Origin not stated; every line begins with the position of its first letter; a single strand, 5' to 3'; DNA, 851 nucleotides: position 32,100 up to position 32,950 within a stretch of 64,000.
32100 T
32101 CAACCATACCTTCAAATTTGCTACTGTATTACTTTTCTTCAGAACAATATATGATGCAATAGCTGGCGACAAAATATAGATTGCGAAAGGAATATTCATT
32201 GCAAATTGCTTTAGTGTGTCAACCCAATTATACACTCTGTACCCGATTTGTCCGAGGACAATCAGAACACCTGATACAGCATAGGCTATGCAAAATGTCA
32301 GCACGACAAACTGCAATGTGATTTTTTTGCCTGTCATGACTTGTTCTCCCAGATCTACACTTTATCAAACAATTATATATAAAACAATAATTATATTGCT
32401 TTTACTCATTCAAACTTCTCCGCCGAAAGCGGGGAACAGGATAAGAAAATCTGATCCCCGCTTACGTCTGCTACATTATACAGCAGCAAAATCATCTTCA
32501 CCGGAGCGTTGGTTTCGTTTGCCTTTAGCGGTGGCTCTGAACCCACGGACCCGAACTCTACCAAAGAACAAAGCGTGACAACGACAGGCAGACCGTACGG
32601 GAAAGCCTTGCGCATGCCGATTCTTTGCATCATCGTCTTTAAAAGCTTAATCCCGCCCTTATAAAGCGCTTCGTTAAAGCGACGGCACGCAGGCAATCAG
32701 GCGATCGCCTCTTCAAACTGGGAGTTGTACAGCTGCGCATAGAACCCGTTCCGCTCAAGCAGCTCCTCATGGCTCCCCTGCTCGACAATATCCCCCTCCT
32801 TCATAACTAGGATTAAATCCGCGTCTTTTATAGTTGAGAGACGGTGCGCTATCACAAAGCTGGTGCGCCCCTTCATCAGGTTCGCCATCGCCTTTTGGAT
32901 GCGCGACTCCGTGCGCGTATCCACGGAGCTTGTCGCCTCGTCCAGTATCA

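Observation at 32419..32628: Conserved ~210-nt noncoding element present twice in the window (copy 1), with compensatory stem changes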

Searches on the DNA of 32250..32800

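Call 7: search_rna_families(source=window, start=32250, end=32800, threshold=evalue, max_evalue=10, show_alignments=3)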
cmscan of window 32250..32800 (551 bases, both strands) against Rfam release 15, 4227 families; matches with E-value up to 10: 5.
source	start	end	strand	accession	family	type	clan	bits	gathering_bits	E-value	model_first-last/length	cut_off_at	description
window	32370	32402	-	RF01784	bablM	Gene; sRNA;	-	20.1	38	5.7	1-70/70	no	bablM sRNA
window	32342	32465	+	RF00082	SraG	Gene; sRNA;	-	17.3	50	1.8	1-177/177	no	SraG RNA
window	32441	32506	-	RF01516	v-snoRNA-1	Gene; snRNA; snoRNA; CD-box;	-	15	75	2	1-65/65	no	Human herpesvirus 1 small nucleolar RNA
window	32339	32452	-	RF01632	ceN42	Gene; snRNA; snoRNA; HACA-box;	-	14.9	42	9.9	1-130/130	no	Caenorhabditis snoRNA ceN42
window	32426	32464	-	RF04107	mir-5391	Gene; miRNA;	-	14.2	99.3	6.7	1-68/68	no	mir-5391 microRNA precursor family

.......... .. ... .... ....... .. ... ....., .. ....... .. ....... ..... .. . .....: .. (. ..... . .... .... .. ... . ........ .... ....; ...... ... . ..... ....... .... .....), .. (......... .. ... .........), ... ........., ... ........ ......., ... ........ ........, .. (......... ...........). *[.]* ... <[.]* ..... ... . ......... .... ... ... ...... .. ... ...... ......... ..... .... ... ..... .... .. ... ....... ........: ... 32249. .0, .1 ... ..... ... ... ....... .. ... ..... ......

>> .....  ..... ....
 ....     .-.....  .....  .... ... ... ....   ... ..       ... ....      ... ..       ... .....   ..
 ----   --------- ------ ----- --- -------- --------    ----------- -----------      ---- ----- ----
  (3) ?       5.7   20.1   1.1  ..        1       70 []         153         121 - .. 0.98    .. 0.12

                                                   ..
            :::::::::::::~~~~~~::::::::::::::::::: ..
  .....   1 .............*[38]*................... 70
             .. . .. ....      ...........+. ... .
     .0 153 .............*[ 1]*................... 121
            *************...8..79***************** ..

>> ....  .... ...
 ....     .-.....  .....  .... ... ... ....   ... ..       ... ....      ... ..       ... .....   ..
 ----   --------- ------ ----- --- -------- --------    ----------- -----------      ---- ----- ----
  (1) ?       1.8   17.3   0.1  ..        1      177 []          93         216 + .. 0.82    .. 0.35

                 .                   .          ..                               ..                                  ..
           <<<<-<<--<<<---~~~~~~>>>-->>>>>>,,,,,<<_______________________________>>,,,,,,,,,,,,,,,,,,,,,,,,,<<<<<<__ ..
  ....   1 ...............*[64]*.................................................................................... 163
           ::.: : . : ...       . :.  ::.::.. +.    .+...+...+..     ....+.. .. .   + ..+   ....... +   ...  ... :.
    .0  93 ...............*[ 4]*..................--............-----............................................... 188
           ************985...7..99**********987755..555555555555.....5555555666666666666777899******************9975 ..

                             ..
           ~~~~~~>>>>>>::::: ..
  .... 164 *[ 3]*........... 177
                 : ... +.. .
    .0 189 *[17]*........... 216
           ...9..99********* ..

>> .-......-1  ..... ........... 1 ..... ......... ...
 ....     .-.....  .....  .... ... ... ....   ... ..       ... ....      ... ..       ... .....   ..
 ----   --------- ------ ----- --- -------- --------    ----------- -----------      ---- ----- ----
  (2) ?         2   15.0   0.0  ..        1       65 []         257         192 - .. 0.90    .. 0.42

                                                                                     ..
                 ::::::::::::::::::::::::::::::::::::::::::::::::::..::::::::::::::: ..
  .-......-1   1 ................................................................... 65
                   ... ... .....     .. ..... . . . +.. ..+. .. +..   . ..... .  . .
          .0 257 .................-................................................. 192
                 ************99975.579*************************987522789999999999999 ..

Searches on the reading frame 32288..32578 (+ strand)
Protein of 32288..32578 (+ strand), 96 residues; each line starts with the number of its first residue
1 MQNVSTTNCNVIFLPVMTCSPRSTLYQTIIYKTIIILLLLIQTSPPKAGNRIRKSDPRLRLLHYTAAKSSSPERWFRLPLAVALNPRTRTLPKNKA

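Call 83: search_protein_families(library=pfam, proteins=[window:32288-32578:+], max_evalue=0.1)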
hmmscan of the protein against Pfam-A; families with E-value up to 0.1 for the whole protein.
window:32288-32578:+ (96 aa): 0 families
